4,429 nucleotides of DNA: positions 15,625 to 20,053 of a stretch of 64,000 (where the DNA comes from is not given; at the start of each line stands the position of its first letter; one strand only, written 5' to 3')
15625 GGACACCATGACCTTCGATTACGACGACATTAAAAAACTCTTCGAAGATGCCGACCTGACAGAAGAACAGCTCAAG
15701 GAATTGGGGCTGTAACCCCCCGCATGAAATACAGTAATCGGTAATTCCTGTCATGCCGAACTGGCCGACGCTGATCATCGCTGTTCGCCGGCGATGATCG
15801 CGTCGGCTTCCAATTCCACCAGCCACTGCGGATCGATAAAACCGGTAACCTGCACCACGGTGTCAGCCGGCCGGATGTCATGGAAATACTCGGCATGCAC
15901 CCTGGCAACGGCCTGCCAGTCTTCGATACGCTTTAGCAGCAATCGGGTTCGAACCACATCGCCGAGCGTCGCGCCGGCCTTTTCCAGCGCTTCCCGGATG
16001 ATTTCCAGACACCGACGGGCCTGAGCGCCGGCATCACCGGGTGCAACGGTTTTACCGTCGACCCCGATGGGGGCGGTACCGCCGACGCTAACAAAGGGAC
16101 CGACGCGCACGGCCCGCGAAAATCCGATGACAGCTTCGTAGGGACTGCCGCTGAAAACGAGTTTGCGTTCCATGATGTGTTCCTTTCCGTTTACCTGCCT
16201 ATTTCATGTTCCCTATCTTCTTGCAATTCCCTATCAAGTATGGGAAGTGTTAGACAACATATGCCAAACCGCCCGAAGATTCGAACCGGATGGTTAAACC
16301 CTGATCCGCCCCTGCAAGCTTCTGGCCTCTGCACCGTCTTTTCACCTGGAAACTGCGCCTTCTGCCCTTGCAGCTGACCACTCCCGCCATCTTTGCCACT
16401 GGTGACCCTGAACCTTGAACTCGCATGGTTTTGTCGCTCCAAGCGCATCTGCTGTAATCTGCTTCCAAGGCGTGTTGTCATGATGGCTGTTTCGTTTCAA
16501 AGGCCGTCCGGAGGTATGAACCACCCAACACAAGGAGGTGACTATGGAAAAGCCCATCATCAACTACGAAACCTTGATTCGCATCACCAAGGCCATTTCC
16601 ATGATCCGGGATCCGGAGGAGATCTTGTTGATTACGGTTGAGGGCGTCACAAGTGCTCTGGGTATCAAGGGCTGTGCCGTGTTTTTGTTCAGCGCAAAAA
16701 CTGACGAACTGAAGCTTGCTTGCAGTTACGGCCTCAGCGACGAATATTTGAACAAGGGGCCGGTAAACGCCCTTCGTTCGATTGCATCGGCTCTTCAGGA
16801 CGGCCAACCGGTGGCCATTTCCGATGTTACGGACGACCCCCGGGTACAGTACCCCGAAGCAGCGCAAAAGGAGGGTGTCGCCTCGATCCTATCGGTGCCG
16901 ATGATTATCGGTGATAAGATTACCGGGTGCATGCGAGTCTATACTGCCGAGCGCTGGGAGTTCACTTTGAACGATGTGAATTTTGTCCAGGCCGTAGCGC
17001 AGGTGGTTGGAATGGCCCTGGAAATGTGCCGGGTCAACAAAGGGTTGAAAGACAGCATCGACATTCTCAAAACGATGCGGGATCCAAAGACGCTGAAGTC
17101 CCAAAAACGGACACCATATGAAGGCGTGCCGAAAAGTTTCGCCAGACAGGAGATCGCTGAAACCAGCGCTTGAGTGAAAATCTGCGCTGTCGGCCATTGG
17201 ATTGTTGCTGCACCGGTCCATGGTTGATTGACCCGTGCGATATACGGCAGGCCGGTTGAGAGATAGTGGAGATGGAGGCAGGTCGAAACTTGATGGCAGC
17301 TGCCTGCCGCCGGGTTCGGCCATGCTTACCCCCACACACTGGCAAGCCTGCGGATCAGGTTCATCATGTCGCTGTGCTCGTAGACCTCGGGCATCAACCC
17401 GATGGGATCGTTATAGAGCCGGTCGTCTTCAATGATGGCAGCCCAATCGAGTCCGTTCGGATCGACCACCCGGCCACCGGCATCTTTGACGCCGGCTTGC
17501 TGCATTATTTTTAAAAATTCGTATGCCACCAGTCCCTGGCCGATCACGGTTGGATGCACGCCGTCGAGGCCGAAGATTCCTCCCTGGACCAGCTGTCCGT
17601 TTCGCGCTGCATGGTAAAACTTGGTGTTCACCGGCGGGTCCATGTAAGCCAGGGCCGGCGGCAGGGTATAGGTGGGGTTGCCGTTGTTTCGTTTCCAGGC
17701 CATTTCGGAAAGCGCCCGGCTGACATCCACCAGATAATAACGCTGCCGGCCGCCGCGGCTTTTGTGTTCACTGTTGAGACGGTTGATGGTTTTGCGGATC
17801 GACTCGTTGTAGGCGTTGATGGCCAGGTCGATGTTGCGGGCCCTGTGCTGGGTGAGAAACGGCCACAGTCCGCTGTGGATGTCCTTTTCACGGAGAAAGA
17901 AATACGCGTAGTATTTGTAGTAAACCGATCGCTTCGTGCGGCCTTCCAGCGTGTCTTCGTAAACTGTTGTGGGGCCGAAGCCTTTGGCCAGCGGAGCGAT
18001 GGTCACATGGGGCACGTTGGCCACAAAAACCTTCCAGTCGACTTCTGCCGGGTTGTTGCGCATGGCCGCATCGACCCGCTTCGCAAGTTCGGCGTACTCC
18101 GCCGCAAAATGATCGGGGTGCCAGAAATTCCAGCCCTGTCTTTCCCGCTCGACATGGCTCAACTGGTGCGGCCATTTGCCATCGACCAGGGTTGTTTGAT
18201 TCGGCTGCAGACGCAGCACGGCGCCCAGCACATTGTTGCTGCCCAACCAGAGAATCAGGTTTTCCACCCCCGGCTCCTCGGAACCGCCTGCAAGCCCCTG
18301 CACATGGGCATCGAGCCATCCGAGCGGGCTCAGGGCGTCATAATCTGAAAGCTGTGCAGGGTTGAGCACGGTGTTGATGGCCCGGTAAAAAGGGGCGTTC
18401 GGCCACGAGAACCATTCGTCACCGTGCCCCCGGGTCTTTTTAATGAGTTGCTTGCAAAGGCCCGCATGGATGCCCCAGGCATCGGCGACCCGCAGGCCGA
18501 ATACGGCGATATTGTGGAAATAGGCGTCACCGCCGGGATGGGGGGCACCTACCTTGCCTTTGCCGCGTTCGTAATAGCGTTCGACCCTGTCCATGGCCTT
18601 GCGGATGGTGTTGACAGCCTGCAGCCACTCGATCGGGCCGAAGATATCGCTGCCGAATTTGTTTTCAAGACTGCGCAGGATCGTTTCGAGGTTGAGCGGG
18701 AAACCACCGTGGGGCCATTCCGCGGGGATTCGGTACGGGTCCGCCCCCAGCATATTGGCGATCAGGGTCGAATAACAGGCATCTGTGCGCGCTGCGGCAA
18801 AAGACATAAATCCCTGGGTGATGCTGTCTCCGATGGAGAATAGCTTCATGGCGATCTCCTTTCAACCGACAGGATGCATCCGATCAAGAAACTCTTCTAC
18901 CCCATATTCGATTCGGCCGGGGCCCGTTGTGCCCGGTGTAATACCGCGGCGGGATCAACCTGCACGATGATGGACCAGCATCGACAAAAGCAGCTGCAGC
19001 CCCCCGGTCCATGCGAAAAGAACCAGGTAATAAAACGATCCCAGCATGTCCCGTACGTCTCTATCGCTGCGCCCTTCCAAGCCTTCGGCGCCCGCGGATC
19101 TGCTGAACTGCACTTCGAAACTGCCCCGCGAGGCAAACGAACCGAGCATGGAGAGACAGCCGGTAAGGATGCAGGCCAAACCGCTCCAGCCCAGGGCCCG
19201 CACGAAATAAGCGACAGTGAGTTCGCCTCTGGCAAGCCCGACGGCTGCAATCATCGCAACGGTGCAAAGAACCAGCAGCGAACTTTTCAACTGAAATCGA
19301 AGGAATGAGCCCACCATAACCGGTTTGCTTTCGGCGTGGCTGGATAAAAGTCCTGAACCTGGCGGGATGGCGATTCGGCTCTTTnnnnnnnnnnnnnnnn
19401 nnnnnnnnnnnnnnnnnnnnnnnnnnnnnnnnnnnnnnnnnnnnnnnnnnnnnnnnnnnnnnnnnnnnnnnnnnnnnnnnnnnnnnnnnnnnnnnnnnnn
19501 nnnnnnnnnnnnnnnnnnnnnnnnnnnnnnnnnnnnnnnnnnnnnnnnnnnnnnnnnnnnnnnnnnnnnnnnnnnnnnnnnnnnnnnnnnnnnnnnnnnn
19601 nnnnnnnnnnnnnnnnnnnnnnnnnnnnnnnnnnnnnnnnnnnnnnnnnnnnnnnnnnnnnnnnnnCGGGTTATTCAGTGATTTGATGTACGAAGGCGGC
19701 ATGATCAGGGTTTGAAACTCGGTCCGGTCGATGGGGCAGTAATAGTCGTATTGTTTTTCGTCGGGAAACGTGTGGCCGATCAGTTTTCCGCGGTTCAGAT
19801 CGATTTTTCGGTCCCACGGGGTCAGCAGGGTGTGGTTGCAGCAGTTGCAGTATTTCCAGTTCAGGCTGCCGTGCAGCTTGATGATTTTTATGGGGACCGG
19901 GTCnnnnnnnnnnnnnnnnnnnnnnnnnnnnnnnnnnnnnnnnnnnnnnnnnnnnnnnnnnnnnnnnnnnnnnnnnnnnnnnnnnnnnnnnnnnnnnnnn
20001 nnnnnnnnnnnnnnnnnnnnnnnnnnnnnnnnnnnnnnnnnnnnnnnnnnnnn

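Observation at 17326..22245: Sensor-less SIR2_2-type gene whose start overlaps an SSS symporter stop, followed by a 3-TM protein and a cytoplasmic SGNH hydrolase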

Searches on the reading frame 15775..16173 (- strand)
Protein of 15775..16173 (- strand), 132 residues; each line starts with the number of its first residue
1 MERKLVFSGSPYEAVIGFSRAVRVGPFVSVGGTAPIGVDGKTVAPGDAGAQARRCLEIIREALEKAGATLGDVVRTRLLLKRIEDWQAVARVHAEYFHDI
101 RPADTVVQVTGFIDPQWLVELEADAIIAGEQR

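Call 27: search_protein_families(library=pfam, proteins=[window:15775-16173:-], max_evalue=0.01)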
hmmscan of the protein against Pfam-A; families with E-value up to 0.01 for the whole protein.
window:15775-16173:- (132 aa): 1 family
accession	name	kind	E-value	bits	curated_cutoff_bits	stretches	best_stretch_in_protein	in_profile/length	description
PF01042.26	Ribonuc_L-PSP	-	1.5e-24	86.7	27.3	1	13-126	6-120/121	Endoribonuclease L-PSP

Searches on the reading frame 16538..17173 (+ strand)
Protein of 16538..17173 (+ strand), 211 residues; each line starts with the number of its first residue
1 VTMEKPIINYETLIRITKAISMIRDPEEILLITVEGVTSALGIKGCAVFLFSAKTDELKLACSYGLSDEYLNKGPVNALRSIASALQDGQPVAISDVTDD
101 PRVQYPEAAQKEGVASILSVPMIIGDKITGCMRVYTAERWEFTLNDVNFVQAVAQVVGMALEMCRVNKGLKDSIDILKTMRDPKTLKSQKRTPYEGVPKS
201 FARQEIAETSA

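Call 27: search_protein_families(library=pfam, proteins=[window:16538-17173:+], max_evalue=0.01)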
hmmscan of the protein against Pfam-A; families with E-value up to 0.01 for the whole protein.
window:16538-17173:+ (211 aa): 3 families
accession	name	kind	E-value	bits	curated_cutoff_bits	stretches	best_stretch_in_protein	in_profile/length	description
PF01590.32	GAF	-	2.3e-16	61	22.4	1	25-161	1-133/133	GAF domain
PF13185.12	GAF_2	-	6.3e-16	59.3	28.6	1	24-162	2-136/136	GAF domain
PF13492.12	GAF_3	-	2.5e-10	41.3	27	1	25-162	1-128/129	GAF domain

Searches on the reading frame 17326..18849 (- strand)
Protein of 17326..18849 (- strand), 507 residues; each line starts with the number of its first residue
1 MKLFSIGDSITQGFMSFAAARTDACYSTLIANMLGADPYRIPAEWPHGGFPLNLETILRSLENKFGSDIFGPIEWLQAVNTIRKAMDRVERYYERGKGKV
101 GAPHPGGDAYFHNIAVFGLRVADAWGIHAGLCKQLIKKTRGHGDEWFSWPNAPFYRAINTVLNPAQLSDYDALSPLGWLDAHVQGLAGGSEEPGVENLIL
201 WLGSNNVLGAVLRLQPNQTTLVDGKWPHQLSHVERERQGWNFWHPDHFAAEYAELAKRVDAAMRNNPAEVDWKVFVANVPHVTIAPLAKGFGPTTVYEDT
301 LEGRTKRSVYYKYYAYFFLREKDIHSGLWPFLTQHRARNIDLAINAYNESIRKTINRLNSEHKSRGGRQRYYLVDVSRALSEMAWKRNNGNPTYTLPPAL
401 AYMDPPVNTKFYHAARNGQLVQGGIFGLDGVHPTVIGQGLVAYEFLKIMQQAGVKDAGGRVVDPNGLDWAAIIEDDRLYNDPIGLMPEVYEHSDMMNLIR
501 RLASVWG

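Call 5: search_protein_families(library=pfam, proteins=[window:17326-18849:-], max_evalue=0.1)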
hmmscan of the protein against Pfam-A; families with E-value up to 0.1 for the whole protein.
window:17326-18849:- (507 aa): 2 families
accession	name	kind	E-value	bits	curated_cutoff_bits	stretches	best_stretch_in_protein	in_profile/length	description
PF00657.28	Lipase_GDSL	-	0.0037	17.9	23.6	0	326-444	136-207/208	GDSL-like Lipase/Acylhydrolase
PF13472.12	Lipase_GDSL_2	-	0.094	13.6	32.9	0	6-38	2-35/178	GDSL-like Lipase/Acylhydrolase family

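Call 6: search_protein_families(library=padloc, proteins=[window:17326-18849:-], max_evalue=0.1)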
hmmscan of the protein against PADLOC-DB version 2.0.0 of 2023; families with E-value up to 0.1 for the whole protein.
window:17326-18849:- (507 aa): 0 families

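Call 7: search_protein_families(library=ncbifam, proteins=[window:17326-18849:-], max_evalue=0.1)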
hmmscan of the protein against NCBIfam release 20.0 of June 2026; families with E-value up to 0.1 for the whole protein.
window:17326-18849:- (507 aa): 0 families

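Call 54: find_homologous_proteins(query=window:17329-18849:-, max_evalue=0.00001)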
Query window:17329-18849:- (507 aa): 712 proteins with E <= 0.00001 among 8000 candidates; the best 120 are listed.
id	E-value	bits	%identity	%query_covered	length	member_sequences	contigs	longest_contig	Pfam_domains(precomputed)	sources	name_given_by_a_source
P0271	0.0e+0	1201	100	100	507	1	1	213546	-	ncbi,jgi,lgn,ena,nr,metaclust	ncbi:MAG: hypothetical protein AMJ54_00075 [Deltaproteobacteria bacterium SG8_13]|nr:MAG: hypothetic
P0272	0.0e+0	1015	81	100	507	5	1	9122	-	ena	-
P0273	8.6e-295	997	81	100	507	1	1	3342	-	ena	-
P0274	9.2e-291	983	80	100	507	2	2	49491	-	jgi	jgi:hypothetical protein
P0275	1.1e-289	980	79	100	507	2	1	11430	-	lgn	-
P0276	1.2e-288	976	79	100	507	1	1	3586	-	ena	-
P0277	8.9e-284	960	78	100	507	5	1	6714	-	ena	-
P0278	2.1e-269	913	73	100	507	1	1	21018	-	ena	-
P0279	2.0e-215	735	80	76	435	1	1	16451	-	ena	-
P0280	1.2e-172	594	52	100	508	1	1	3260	PF00657.29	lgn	-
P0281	3.2e-169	582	53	100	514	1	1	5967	PF00657.29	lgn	-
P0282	7.5e-163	561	50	100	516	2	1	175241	PF00657.29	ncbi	ncbi:hypothetical protein [Methylomonas sp. MgM2]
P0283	4.7e-162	559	52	100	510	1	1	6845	PF00657.29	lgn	-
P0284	4.1e-157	542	48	100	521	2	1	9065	PF00657.29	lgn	-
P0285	3.0e-151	523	49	99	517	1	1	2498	-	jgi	jgi:hypothetical protein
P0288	1.0e-138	482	46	100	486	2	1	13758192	-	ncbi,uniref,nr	ncbi:hypothetical protein [Archangium lansingense]|uniref:GDSL-like lipase/acylhydrolase family prot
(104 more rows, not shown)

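Call 55: find_encoding_contigs(protein=P0282, flank=5000, max_places=1)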
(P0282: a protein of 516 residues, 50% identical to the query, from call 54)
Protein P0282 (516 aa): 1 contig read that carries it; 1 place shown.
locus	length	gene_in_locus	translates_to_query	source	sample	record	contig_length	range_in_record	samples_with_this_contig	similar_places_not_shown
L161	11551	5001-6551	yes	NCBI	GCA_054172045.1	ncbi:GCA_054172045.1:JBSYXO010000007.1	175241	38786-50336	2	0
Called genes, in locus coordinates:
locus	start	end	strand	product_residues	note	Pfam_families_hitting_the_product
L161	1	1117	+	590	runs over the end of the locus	PF03600:CitMHS, PF02080:TrkA_C, PF00939:Na_sulph_symp, PF03600:CitMHS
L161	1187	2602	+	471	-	-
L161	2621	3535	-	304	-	PF00126:HTH_1, PF03466:LysR_substrate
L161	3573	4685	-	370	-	PF05222:AlaDh_PNT_N, PF01262:AlaDh_PNT_C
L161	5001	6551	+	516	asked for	PF00657:Lipase_GDSL (faint)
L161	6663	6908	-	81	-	PF03937:Sdh5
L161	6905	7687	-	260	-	PF13085:Fer2_3, PF13237:Fer4_10, PF13183:Fer4_8, PF13534:Fer4_17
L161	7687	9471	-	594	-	PF00890:FAD_binding_2, PF02910:Succ_DH_flav_C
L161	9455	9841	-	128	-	PF01127:Sdh_cyt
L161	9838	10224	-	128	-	PF01127:Sdh_cyt, PF02313:Fumarate_red_D (weak)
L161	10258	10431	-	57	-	PF07896:DUF1674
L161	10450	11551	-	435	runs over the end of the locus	PF00285:Citrate_synt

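Call 56: find_encoding_contigs(protein=P0288, flank=5000, max_places=1)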
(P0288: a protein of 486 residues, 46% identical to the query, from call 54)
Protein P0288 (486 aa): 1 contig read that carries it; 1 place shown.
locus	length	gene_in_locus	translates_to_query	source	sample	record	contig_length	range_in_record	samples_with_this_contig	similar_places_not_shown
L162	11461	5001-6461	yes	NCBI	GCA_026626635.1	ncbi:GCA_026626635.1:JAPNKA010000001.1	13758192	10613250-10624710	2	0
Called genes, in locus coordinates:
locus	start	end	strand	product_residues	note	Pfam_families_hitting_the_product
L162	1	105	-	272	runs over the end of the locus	PF01177:Asp_Glu_race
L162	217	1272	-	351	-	-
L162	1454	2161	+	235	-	PF01618:MotA_ExbB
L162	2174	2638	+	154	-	PF02472:ExbD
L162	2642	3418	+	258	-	PF13103:TonB_2, PF03544:TonB_C (weak)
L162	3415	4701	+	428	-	PF04052:TolB_N, PF26550:Tricorn_2nd, PF26549:Tricorn_N, PF23381:Beta-prop_IFT122_1st, PF25174:Beta-prop_THOC3, PF26549:Tricorn_N, PF26550:Tricorn_2nd, PF07676:PD40, +6 more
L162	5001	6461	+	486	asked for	-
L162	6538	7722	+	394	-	PF00266:Aminotran_5, PF01053:Cys_Met_Meta_PP (weak)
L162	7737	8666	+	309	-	PF02541:Ppx-GppA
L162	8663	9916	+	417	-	PF00083:Sugar_tr, PF07690:MFS_1, PF00854:PTR2 (weak), PF03137:OATP (weak)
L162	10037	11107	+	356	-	PF00724:Oxidored_FMN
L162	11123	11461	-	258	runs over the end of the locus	PF00797:Acetyltransf_2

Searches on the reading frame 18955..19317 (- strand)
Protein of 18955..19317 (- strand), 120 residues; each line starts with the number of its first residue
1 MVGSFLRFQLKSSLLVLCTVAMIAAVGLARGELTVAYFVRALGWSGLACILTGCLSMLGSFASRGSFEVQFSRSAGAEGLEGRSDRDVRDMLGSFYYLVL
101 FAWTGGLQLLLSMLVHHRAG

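Call 5: search_protein_families(library=pfam, proteins=[window:18955-19317:-], max_evalue=0.1)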
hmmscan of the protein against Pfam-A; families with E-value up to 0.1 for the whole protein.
window:18955-19317:- (120 aa): 0 families

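Call 6: search_protein_families(library=padloc, proteins=[window:18955-19317:-], max_evalue=0.1)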
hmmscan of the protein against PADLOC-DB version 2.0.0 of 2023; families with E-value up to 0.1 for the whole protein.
window:18955-19317:- (120 aa): 1 family
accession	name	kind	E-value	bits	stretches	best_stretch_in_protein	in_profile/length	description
PDLC00668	Effector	-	0.0044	14.9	1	12-62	33-83/184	2TM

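Call 7: search_protein_families(library=ncbifam, proteins=[window:18955-19317:-], max_evalue=0.1)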
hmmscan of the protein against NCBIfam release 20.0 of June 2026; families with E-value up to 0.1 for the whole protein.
window:18955-19317:- (120 aa): 0 families

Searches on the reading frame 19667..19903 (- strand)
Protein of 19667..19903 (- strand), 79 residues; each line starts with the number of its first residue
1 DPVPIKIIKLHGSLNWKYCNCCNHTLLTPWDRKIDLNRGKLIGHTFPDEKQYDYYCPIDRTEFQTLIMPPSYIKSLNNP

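Call 67: search_solved_structures(query=window:19667-19903:-, max_evalue=10, show_alignments=5)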
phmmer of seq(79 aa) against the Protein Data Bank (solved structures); distinct sequences matched with E-value up to 10: 0.
